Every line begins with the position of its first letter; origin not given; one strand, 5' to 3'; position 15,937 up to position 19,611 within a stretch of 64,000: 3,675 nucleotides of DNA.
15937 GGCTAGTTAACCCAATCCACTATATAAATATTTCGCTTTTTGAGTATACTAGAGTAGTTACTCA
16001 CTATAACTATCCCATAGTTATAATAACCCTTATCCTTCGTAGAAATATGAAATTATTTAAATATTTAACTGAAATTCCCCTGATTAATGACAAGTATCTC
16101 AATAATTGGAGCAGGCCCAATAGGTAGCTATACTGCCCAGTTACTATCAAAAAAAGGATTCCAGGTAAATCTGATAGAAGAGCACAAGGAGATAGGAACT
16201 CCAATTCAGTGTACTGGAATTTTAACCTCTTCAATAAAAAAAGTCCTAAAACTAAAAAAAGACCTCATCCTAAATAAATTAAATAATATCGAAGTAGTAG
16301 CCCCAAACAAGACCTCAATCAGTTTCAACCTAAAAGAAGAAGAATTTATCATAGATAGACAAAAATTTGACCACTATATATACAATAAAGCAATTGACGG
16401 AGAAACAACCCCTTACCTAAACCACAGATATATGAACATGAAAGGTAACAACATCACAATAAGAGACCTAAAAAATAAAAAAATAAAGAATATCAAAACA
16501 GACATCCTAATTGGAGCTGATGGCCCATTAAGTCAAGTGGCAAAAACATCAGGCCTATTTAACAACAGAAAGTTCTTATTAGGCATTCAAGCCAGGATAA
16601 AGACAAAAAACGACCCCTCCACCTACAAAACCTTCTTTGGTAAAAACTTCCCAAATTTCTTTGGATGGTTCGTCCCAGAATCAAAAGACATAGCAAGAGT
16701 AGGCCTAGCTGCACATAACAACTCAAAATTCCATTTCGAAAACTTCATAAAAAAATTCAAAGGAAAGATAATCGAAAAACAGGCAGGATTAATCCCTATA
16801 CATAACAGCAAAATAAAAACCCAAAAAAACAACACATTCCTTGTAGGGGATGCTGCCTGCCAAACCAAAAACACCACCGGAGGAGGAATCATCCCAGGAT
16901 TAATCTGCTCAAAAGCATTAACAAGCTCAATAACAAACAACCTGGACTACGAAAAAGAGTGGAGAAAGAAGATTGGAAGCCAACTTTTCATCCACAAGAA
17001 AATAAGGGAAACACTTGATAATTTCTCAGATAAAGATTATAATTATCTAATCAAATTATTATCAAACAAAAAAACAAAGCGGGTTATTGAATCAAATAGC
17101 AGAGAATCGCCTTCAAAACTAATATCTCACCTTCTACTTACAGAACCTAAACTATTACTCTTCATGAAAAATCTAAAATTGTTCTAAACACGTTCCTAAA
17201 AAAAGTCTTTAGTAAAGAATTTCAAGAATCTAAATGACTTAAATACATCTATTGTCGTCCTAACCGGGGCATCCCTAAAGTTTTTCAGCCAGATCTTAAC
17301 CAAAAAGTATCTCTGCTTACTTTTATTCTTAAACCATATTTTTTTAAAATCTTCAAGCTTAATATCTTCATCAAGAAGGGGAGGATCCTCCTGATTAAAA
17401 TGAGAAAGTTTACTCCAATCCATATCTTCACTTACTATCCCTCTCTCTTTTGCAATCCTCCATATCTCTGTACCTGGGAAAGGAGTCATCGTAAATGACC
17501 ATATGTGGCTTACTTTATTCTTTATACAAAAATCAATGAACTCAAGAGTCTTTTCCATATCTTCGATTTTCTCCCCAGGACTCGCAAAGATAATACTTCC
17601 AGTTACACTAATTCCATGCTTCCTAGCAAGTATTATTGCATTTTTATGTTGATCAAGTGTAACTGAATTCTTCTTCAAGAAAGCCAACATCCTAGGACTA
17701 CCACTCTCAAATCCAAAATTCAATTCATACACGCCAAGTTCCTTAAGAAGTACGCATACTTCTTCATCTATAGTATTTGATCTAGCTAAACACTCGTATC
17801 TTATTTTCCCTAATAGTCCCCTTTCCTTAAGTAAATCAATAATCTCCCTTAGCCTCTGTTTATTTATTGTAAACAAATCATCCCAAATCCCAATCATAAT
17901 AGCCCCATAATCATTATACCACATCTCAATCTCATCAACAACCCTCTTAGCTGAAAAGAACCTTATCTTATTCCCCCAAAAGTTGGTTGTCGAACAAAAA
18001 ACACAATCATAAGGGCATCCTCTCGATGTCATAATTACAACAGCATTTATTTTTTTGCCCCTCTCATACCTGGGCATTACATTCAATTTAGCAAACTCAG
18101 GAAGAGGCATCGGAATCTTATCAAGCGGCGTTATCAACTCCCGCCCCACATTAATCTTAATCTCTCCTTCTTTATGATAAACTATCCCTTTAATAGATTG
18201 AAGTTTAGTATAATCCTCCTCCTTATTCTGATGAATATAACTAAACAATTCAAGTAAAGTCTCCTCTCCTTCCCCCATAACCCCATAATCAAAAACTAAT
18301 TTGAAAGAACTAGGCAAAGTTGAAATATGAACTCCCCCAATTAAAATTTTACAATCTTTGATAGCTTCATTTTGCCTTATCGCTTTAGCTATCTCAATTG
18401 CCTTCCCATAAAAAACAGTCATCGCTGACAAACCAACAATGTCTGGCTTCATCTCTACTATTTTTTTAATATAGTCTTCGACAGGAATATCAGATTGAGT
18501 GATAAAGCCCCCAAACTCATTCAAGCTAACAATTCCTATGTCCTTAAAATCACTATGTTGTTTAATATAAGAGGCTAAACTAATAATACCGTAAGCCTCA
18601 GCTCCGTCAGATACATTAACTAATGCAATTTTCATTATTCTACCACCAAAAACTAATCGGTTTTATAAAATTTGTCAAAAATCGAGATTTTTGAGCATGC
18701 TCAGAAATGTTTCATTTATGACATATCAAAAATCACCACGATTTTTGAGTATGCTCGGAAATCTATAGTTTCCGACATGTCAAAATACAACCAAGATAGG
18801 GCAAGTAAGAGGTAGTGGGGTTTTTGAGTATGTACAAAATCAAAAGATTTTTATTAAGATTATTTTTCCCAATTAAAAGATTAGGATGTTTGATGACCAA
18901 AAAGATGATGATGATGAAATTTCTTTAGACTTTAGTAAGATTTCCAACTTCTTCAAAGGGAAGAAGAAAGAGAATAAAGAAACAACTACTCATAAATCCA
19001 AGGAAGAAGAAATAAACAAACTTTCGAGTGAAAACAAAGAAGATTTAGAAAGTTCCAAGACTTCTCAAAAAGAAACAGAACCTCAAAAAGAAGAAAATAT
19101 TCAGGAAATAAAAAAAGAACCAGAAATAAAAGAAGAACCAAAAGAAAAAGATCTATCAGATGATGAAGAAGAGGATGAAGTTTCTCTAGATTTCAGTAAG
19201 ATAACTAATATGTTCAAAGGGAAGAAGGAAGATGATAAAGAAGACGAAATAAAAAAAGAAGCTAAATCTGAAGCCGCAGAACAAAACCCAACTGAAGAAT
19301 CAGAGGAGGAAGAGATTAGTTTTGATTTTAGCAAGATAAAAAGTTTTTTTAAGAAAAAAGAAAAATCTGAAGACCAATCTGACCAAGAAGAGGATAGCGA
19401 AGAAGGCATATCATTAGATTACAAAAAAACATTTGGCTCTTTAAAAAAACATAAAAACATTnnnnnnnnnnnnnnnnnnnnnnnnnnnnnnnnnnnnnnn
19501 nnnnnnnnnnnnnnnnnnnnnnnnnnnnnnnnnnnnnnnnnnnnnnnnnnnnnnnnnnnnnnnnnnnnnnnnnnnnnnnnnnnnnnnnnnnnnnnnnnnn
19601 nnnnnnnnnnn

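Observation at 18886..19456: AglB oligosaccharyltransferase carries an about 190-aa charged N-terminal extension with four degenerate tandem repeats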

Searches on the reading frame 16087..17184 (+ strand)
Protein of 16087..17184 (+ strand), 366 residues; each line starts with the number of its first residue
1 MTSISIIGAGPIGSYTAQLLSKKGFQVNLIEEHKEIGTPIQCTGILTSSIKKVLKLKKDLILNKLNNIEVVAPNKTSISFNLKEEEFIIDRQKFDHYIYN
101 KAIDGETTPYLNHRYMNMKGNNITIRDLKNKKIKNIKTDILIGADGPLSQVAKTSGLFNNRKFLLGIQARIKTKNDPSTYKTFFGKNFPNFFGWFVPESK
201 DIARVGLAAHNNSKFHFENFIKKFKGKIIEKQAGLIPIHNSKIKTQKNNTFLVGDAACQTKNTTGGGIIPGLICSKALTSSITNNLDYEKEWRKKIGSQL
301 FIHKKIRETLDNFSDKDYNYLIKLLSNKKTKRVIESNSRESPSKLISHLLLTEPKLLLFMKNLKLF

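Call 12: search_protein_families(library=pfam, proteins=[window:16087-17184:+], max_evalue=0.001)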
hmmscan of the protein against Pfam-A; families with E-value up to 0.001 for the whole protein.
window:16087-17184:+ (366 aa): 6 families
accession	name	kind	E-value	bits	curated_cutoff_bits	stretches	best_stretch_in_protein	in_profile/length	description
PF01494.25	FAD_binding_3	-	2.5e-11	43.9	22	1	2-35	2-35/349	FAD binding domain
PF13450.12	NAD_binding_8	-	7e-07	29.9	21.9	1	6-38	1-33/68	NAD(P)-binding Rossmann-like domain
PF03486.20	HI0933_like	-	9.9e-05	22.3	50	1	4-44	3-43/244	HI0933-like protein Rossmann domain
PF03721.20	UDPG_MGDP_dh_N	-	0.00052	20.1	27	0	3-31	2-30/187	UDP-glucose/GDP-mannose dehydrogenase family, NAD binding domain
PF05834.18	Lycopene_cycl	-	0.00053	19.6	23.4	0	227-292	234-304/380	Lycopene cyclase protein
PF01266.30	DAO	-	0.00089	19.3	27.9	0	5-50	3-50/353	FAD dependent oxidoreductase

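Call 52: search_protein_families(library=ncbifam, proteins=[window:16087-17184:+], max_evalue=0.001)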
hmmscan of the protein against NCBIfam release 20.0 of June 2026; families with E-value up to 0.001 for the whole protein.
window:16087-17184:+ (366 aa): 35 families (the best 25 are shown)
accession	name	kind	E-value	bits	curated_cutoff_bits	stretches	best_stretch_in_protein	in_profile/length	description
TIGR02032.1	GG-red-SF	subfamily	3.4e-51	174.7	158.8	1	6-275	5-290/297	geranylgeranyl reductase family protein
TIGR02023.1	BchP-ChlP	subfamily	1e-29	103.8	343.3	1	4-299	3-324/388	geranylgeranyl diphosphate reductase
NF041160.1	DGGPL_Thplmales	equivalog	4.3e-22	78.6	780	1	5-317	7-347/396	digeranylgeranylglycerophospholipid reductase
NF008519.0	PRK11445.1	equivalog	2.9e-20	72.8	303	1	4-292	6-310/355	FAD-binding protein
NF041080.1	DGGGPL_reductase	equivalog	1e-17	64.2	580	2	4-147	4-155/447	digeranylgeranylglycerophospholipid reductase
TIGR02028.1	ChlP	equivalog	1.3e-16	60.4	505.3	1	4-283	3-305/398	geranylgeranyl reductase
TIGR01988.1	Ubi-OHases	subfamily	7.1e-09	35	224.65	1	4-159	2-175/387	ubiquinone biosynthesis hydroxylase, UbiH/UbiF/VisC/COQ6 family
NF005951.1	PRK08020.1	equivalog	1e-08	34.4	590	1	3-296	4-326/388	3-demethoxyubiquinol 3-hydroxylase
NF053548.1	violacein_VioC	equivalog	3.4e-08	33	760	0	89-154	108-174/429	NADP-dependent violacein biosynthesis oxygenase VioC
NF041385.1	Dggglyphlred_Halo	equivalog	6.4e-08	31.5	700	1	5-160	8-163/405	digeranylgeranylglycerophospholipid reductase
NF004780.0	PRK06126.1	subfamily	1.4e-07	30.2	445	0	2-38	9-45/552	hypothetical protein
NF005243.0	PRK06753.1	equivalog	3.6e-07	29.4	365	1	3-154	2-157/374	hypothetical protein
TIGR01984.1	UbiH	equivalog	6.5e-07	28.5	392.2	1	4-174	2-189/382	2-octaprenyl-6-methoxyphenyl hydroxylase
NF049967.1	QhpG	equivalog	9.2e-07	28.1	240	1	4-108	1-101/423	flavin-dependent monooxygenase QhpG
NF006593.0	PRK09126.1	equivalog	1.3e-06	27.5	420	0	3-33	6-36/393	5-demethoxyubiquinol-8 5-hydroxylase UbiM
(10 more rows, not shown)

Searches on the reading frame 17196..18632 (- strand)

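Call 12: search_protein_families(library=pfam, proteins=[window:17196-18632:-], max_evalue=0.001)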
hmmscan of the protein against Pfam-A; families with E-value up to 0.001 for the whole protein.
window:17196-18632:- (478 aa): 3 families
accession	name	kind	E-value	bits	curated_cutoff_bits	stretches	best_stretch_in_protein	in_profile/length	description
PF04055.27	Radical_SAM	-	5.9e-22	79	29.5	1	202-366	3-166/166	Radical SAM superfamily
PF02310.24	B12-binding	-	7.1e-13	48.9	32.1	1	46-129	35-120/121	B12 binding domain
PF19864.5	Radical_SAM_N2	-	2.3e-05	24.3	29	1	79-147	75-139/151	Radical SAM proteins, N-terminal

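Call 52: search_protein_families(library=ncbifam, proteins=[window:17196-18632:-], max_evalue=0.001)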
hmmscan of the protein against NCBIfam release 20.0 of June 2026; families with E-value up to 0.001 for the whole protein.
window:17196-18632:- (478 aa): 29 families (the best 25 are shown)
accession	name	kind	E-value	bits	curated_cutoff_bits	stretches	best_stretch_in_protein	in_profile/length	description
NF050148.1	rSAM_ApyD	equivalog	3.7e-44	151.2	750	1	56-391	68-390/645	RiPP biosynthesis radical SAM protein ApyD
TIGR02026.1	BchE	equivalog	3.7e-41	141.5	481.35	1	48-408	49-398/497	magnesium-protoporphyrin IX monomethyl ester anaerobic oxidative cyclase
TIGR04072.2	rSAM_ladder_B12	equivalog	5.9e-34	117.4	360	1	57-408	53-386/443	lipid biosynthesis B12-binding/radical SAM protein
TIGR03471.1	HpnJ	equivalog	1.5e-33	116.4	577.6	1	65-405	71-398/472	hopanoid biosynthesis associated radical SAM protein HpnJ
TIGR04014.1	B12_SAM_MJ_0865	equivalog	2.4e-31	109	360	1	56-396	32-360/434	methyl-coenzyme M reductase glutamine C-methyltransferase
TIGR04013.1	B12_SAM_MJ_1487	hypoth_equivalog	4.4e-31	108.1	251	1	49-395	29-358/382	TIGR04013 family B12-binding domain/radical SAM domain-containing protein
NF038361.1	rSAM_Sden_1168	equivalog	1.5e-27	96.4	575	1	52-400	130-479/560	Sden_1168 family B12-binding radical SAM P-methyltransferase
TIGR04367.1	HpnR_B12_rSAM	equivalog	3.1e-27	95.3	650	1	52-395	50-374/490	hopanoid C-3 methylase HpnR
TIGR04385.1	B12_rSAM_cofa1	equivalog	6.7e-27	94.8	450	1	14-406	21-406/438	B12 lower ligand biosynthesis radical SAM protein BzaD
TIGR03975.1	rSAM_ocin_1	subfamily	1.3e-26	93.3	281.85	1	51-366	117-427/606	RiPP maturation radical SAM C-methyltransferase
NF033712.0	B12_rSAM_KedN5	subfamily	3.9e-26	91.4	700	1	19-402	23-399/624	KedN5 family methylcobalamin-dependent radical SAM C-methyltransferase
TIGR04479.1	bcpD_PhpK_rSAM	subfamily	5.7e-26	91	600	1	56-407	104-444/504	PhpK family radical SAM P-methyltransferase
NF033070.1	rSAM_AprD4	equivalog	3.7e-23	82.1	500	1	199-405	198-401/456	AprD4 family radical SAM diol-dehydratase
NF040542.1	rSAM_RCCLKC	equivalog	2.3e-15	56.7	450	1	44-367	31-348/423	arsinothricin biosynthesis radical SAM protein ArsL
TIGR04295.1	B12_rSAM_oligo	hypoth_equivalog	1.7e-13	50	400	1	80-350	86-344/422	TIGR04295 family B12-binding domain-containing radical SAM protein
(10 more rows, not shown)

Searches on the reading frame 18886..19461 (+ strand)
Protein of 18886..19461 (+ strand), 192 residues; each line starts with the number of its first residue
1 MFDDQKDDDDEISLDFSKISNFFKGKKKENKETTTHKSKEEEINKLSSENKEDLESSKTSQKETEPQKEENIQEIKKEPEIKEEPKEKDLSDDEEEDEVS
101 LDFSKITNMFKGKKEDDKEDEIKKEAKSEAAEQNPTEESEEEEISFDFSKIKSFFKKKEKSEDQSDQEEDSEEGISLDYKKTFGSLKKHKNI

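Call 53: search_protein_representatives(protein=window:18886-19461:+)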
Query: 192 residues. Proteins with E-value up to 0.001 (for the whole library): 35; up to 1e-10: 3; up to 1e-30: 0. The best 35 are listed.
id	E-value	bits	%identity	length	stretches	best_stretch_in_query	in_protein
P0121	2.4e-12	63.8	54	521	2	56-192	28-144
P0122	6.2e-12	62.4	45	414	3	65-169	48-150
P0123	1.2e-11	61.5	40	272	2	7-172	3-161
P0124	7.2e-10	55.7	49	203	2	91-168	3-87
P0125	1.4e-09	54.8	42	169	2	91-168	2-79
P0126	8.5e-09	52.2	46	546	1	7-189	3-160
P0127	4.4e-08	49.9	52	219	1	93-183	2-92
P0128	1.2e-07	48.6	48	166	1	76-190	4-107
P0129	1.7e-07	48.0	54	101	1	93-161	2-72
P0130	1.9e-07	47.9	42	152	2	63-165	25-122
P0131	7.0e-07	46.0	42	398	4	92-167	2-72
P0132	8.7e-07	45.7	37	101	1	88-180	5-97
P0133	1.6e-06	44.8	52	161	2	7-154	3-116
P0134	1.8e-06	44.6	48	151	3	77-167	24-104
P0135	2.2e-06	44.4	51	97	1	93-178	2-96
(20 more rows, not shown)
